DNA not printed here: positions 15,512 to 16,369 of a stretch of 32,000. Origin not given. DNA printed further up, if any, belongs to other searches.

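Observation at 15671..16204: Complete histidine-phosphatase (RHG / PGAM-type) domain inserted in-frame inside the ValRS catalytic core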

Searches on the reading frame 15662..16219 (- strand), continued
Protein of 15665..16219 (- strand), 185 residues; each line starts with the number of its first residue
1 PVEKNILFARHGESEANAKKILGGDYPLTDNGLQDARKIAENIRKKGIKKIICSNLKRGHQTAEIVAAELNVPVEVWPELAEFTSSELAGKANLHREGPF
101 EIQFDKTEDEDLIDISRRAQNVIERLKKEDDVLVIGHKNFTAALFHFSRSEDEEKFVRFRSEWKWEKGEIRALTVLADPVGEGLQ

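Call 101: find_homologous_proteins(query=P0248, max_evalue=1e-50)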
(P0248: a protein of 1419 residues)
Query P0248 (1419 aa): 8000 proteins with E <= 1e-50 among 8000 candidates; the best 120 are listed.
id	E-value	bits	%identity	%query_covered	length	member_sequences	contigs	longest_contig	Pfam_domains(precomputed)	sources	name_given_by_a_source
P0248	0.0e+0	3287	100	100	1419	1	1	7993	PF09334.18,PF08264.20,PF00133.29,PF19302.5,PF00300.28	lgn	-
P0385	0.0e+0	2246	67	100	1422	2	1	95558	PF09334.18,PF08264.20,PF00133.29,PF19302.5,PF00300.28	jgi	-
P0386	0.0e+0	2033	61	100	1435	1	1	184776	PF09334.18,PF08264.20,PF00133.29,PF19302.5,PF00300.28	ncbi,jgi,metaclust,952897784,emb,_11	jgi:isoleucyl-tRNA synthetase|metaclust:\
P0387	0.0e+0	2020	61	100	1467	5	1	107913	PF09334.18,PF08264.20,PF00133.29,PF19302.5,PF00300.28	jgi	jgi:isoleucyl-tRNA synthetase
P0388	0.0e+0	2007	61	100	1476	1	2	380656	PF09334.18,PF08264.20,PF00133.29,PF19302.5,PF00300.28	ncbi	ncbi:MAG: class I tRNA ligase family protein [Candidatus Altimarinota bacterium]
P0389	0.0e+0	1987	59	100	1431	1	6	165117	PF09334.18,PF08264.20,PF00133.29,PF19302.5,PF00300.28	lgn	-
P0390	0.0e+0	1964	59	100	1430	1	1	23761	PF09334.18,PF08264.20,PF00133.29,PF19302.5,PF00300.28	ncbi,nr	ncbi:MAG: class I tRNA ligase family protein [bacterium]|nr:class I tRNA ligase family protein [bact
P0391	0.0e+0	1944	58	100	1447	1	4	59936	PF09334.18,PF08264.20,PF00133.29,PF19302.5,PF00300.28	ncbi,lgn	-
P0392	0.0e+0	1944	59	99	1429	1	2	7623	PF09334.18,PF08264.20,PF00133.29,PF19302.5,PF00300.28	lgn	-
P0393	0.0e+0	1935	58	99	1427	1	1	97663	PF09334.18,PF08264.20,PF00133.29,PF19302.5,PF00300.28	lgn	-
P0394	0.0e+0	1929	58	100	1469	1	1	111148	PF09334.18,PF08264.20,PF00133.29,PF19302.5,PF00300.28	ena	-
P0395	0.0e+0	1921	58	100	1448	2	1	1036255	PF09334.18,PF08264.20,PF00133.29,PF19302.5,PF00300.28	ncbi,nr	ncbi:MAG: class I tRNA ligase family protein [Candidatus Gracilibacteria bacterium]|nr:class I tRNA 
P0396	0.0e+0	1897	57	100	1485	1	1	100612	PF09334.18,PF08264.20,PF00133.29,PF19302.5,PF00300.28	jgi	jgi:isoleucyl-tRNA synthetase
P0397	0.0e+0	1895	57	100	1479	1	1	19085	PF09334.18,PF08264.20,PF00133.29,PF19302.5,PF00300.28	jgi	jgi:isoleucyl-tRNA synthetase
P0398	0.0e+0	1539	57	61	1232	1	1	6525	PF09334.18,PF08264.20,PF00133.29,PF19302.5,PF00300.28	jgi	jgi:isoleucyl-tRNA synthetase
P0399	0.0e+0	1514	57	61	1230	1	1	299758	PF09334.18,PF08264.20,PF00133.29,PF19302.5,PF00300.28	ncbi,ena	-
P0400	0.0e+0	1490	56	61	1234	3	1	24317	PF09334.18,PF08264.20,PF00133.29,PF19302.5,PF00300.28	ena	-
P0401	0.0e+0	1435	57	61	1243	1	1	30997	PF09334.18,PF08264.20,PF00133.29,PF19302.5,PF00300.28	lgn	-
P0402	0.0e+0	1412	53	61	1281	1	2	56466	PF09334.18,PF08264.20,PF00133.29,PF19302.5,PF00300.28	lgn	-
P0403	0.0e+0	1401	55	61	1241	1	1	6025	PF09334.18,PF08264.20,PF00133.29,PF19302.5,PF00300.28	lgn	-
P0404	0.0e+0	1384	55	61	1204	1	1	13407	PF09334.18,PF08264.20,PF00133.29,PF19302.5,PF00300.28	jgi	-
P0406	0.0e+0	1372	49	62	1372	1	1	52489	PF09334.18,PF08264.20,PF00133.29,PF19302.5,PF00300.28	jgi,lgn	-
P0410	0.0e+0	1351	50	49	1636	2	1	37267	PF09334.18,PF08264.20,PF00133.29,PF19302.5,PF00300.28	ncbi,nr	ncbi:MAG: class I tRNA ligase family protein [Candidatus Peribacteraceae bacterium]|nr:class I tRNA 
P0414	0.0e+0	1343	50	49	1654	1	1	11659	PF09334.18,PF08264.20,PF00133.29,PF19302.5,PF00300.28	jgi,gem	-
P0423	0.0e+0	1330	52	49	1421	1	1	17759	PF09334.18,PF08264.20,PF00133.29,PF19302.5,PF00300.28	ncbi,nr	ncbi:class I tRNA ligase family protein [Patescibacteria group bacterium]|nr:class I tRNA ligase fam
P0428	0.0e+0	1324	54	61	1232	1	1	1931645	PF09334.18,PF01406.26,PF08264.20,PF00133.29,PF19302.5,PF00300.28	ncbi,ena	-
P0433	0.0e+0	1316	52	49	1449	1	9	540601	PF09334.18,PF08264.20,PF00133.29,PF19302.5,PF00300.28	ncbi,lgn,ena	-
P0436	0.0e+0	1311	53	49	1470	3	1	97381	PF09334.18,PF08264.20,PF00133.29,PF19302.5,PF00300.28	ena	-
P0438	0.0e+0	1306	50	49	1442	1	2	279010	PF09334.18,PF08264.20,PF00133.29,PF19302.5,PF00300.28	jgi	jgi:isoleucyl-tRNA synthetase/bisphosphoglycerate-dependent phosphoglycerate mutase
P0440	0.0e+0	1304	53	61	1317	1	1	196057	PF09334.18,PF08264.20,PF00133.29,PF19302.5,PF00300.28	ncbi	-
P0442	0.0e+0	1303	53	60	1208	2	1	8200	PF09334.18,PF08264.20,PF00133.29,PF19302.5,PF00300.28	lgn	-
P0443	0.0e+0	1302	51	49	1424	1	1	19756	PF09334.18,PF08264.20,PF00133.29,PF19302.5,PF00300.28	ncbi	ncbi:MAG: class I tRNA ligase family protein [Patescibacteria group bacterium]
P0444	0.0e+0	1302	53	61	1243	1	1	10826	PF09334.18,PF08264.20,PF00133.29,PF19302.5,PF00300.28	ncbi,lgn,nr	ncbi:MAG: class I tRNA ligase family protein [Kiritimatiellales bacterium]|nr:class I tRNA ligase fa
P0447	0.0e+0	1294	51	50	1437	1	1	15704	PF09334.18,PF08264.20,PF00133.29,PF19302.5,PF00300.28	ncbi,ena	-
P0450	0.0e+0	1291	49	64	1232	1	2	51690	PF09334.18,PF08264.20,PF00133.29,PF19302.5,PF00300.28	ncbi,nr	ncbi:class I tRNA ligase family protein [Candidatus Gracilibacteria bacterium]|nr:class I tRNA ligas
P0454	0.0e+0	1283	52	61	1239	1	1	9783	PF09334.18,PF08264.20,PF00133.29,PF19302.5,PF00300.28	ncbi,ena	-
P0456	0.0e+0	1278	57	61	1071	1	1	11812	PF09334.18,PF08264.20,PF00133.29,PF00300.28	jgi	-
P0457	0.0e+0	1278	50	62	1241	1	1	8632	PF09334.18,PF08264.20,PF00133.29,PF19302.5,PF00300.28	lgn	-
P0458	0.0e+0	1276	50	49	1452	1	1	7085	PF09334.18,PF08264.20,PF00133.29,PF19302.5,PF00300.28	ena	-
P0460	0.0e+0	1274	52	61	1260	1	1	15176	PF09334.18,PF08264.20,PF00133.29,PF19302.5,PF00300.28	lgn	-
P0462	0.0e+0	1271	49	61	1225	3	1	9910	PF09334.18,PF08264.20,PF00133.29,PF19302.5,PF00300.28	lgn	-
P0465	0.0e+0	1264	48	50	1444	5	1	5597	PF09334.18,PF08264.20,PF00133.29,PF19302.5,PF00300.28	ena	-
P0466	0.0e+0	1264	51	60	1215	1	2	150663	PF09334.18,PF08264.20,PF00133.29,PF19302.5,PF00300.28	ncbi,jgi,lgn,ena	-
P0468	0.0e+0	1257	51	61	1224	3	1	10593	PF09334.18,PF01406.26,PF08264.20,PF00133.29,PF19302.5,PF00300.28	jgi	jgi:isoleucyl-tRNA synthetase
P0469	0.0e+0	1257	49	49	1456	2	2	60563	PF09334.18,PF08264.20,PF00133.29,PF19302.5,PF00300.28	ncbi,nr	ncbi:MAG: class I tRNA ligase family protein [Candidatus Peribacteraceae bacterium]|nr:class I tRNA 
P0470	0.0e+0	1255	51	49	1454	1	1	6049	PF09334.18,PF08264.20,PF00133.29,PF19302.5,PF00300.28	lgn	-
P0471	0.0e+0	1254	49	49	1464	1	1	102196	PF09334.18,PF08264.20,PF00133.29,PF19302.5,PF00300.28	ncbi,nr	ncbi:MAG: class I tRNA ligase family protein [Candidatus Peribacter sp.]|nr:class I tRNA ligase fami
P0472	0.0e+0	1254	49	50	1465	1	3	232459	PF09334.18,PF08264.20,PF00133.29,PF19302.5,PF00300.28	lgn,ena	-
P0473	0.0e+0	1252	49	61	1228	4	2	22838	PF09334.18,PF08264.20,PF00133.29,PF19302.5,PF00300.28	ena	-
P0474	0.0e+0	1251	51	61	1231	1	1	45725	PF09334.18,PF08264.20,PF00133.29,PF19302.5,PF00300.28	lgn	-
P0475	0.0e+0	1250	48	49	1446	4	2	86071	PF09334.18,PF08264.20,PF00133.29,PF19302.5,PF00300.28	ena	-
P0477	0.0e+0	1249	49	61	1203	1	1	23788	PF09334.18,PF08264.20,PF00133.29,PF19302.5,PF00300.28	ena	-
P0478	0.0e+0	1247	50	61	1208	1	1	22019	PF09334.18,PF08264.20,PF00133.29,PF19302.5,PF00300.28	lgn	-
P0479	0.0e+0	1247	49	63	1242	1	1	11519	PF09334.18,PF08264.20,PF00133.29,PF19302.5,PF00300.28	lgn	-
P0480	0.0e+0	1247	52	61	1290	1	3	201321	PF09334.18,PF08264.20,PF00133.29,PF19302.5,PF00300.28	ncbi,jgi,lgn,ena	-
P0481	0.0e+0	1246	50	49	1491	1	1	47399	PF09334.18,PF08264.20,PF00133.29,PF19302.5,PF00300.28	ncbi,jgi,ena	ncbi:MAG: class I tRNA ligase family protein [Candidatus Peregrinibacteria bacterium]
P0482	0.0e+0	1245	50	61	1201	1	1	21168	PF09334.18,PF08264.20,PF00133.29,PF19302.5,PF00300.28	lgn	-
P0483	0.0e+0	1243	50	61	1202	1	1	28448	PF09334.18,PF08264.20,PF00133.29,PF19302.5,PF00300.28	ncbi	-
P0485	0.0e+0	1240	51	61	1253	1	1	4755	PF09334.18,PF08264.20,PF00133.29,PF19302.5,PF00300.28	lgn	-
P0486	0.0e+0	1239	50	49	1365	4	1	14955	PF09334.18,PF08264.20,PF00133.29,PF19302.5,PF00300.28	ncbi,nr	ncbi:MAG TPA: class I tRNA ligase family protein, partial [Candidatus Peribacteraceae bacterium]|nr:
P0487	0.0e+0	1238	49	61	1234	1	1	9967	PF09334.18,PF08264.20,PF00133.29,PF19302.5,PF00300.28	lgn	-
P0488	0.0e+0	1237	52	61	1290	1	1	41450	PF09334.18,PF08264.20,PF00133.29,PF19302.5,PF00300.28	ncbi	ncbi:MAG: class I tRNA ligase family protein [Candidatus Peregrinibacteria bacterium]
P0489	0.0e+0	1237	50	49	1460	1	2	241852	PF09334.18,PF08264.20,PF00133.29,PF19302.5,PF00300.28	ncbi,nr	ncbi:MAG: class I tRNA ligase family protein [Candidatus Peribacteraceae bacterium]|nr:class I tRNA 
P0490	0.0e+0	1235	50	61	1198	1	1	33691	PF09334.18,PF08264.20,PF00133.29,PF19302.5,PF00300.28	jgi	jgi:isoleucyl-tRNA synthetase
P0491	0.0e+0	1233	48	61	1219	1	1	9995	PF09334.18,PF08264.20,PF00133.29,PF19302.5,PF00300.28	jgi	jgi:isoleucyl-tRNA synthetase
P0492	0.0e+0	1233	49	61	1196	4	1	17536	PF09334.18,PF08264.20,PF00133.29,PF19302.5,PF00300.28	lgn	-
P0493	0.0e+0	1232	42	66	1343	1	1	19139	PF09334.18,PF08264.20,PF00133.29,PF19302.5,PF00300.28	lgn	-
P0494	0.0e+0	1232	49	61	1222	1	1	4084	PF09334.18,PF08264.20,PF00133.29,PF19302.5,PF00300.28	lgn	-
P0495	0.0e+0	1231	49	61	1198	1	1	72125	PF09334.18,PF01406.26,PF08264.20,PF00133.29,PF19302.5,PF00300.28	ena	-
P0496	0.0e+0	1230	49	61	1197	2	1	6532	PF09334.18,PF08264.20,PF00133.29,PF19302.5,PF00300.28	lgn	-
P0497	0.0e+0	1229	49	61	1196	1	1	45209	PF09334.18,PF08264.20,PF00133.29,PF19302.5,PF00300.28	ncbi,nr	ncbi:class I tRNA ligase family protein [Candidatus Peregrinibacteria bacterium]|nr:class I tRNA lig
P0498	0.0e+0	1229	48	61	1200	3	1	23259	PF09334.18,PF01406.26,PF08264.20,PF00133.29,PF19302.5,PF00300.28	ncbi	-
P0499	0.0e+0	1229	49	61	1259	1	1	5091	PF09334.18,PF08264.20,PF00133.29,PF19302.5,PF00300.28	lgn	-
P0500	0.0e+0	1227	48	61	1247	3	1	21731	PF09334.18,PF08264.20,PF00133.29,PF19302.5,PF00300.28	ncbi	-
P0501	0.0e+0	1225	49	62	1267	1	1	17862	PF09334.18,PF08264.20,PF00133.29,PF19302.5,PF00300.28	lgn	-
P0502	0.0e+0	1225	49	61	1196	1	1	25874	PF09334.18,PF01406.26,PF08264.20,PF00133.29,PF19302.5,PF00300.28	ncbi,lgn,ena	-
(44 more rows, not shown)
